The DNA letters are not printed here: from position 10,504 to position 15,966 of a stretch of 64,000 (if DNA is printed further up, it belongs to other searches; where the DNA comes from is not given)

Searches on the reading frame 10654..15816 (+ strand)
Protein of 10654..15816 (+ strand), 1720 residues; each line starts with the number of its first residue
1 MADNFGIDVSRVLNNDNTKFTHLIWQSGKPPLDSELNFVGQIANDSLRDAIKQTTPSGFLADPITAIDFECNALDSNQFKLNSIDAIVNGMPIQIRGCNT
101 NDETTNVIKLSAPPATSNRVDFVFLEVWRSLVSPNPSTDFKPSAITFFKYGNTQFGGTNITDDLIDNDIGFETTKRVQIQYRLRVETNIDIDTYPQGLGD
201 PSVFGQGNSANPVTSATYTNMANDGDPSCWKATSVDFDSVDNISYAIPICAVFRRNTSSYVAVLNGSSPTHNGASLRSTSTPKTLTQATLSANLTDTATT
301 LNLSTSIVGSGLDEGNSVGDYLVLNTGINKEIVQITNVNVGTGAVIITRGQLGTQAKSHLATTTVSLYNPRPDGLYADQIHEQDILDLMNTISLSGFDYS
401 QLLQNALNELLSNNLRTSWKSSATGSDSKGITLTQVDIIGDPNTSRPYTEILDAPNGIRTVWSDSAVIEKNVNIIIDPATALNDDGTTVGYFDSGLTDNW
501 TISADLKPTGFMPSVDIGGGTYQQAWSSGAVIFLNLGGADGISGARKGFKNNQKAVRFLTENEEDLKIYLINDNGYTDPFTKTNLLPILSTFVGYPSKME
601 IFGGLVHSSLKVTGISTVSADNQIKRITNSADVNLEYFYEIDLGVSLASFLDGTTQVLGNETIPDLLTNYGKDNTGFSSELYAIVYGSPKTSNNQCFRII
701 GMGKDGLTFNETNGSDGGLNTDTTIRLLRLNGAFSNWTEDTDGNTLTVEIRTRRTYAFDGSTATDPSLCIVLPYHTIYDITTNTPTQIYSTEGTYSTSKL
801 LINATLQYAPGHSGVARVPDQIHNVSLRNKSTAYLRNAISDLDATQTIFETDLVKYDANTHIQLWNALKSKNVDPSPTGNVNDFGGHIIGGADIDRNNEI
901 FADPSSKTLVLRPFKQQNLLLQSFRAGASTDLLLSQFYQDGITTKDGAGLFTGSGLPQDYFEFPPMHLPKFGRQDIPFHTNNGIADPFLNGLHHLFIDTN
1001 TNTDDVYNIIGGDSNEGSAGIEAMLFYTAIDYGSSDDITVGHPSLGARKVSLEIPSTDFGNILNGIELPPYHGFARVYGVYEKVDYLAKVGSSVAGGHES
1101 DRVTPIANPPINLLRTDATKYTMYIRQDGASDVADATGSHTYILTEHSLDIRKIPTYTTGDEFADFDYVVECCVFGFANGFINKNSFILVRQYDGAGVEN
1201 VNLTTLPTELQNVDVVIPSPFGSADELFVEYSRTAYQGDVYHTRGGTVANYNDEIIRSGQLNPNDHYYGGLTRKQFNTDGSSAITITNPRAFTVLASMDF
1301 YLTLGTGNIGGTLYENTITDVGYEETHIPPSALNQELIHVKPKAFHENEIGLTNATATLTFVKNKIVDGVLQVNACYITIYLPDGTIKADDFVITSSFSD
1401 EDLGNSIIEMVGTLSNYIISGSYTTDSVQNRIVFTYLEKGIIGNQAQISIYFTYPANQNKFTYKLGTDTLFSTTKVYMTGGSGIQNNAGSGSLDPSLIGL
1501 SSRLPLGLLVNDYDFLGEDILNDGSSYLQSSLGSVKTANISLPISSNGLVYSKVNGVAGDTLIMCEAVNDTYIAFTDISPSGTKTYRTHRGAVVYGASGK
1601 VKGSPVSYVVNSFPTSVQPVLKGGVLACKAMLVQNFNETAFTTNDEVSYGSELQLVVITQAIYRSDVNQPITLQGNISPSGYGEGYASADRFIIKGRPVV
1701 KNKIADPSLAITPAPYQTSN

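Call 10: search_protein_families(library=phrogs, proteins=[window:10654-15816:+], max_evalue=0.001)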
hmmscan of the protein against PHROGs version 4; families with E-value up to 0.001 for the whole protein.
window:10654-15816:+ (1720 aa): 1 family
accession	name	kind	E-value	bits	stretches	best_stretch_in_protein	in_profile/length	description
phrog_1101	-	tail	3.6e-08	32.7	1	275-368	544-631/1405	tail protein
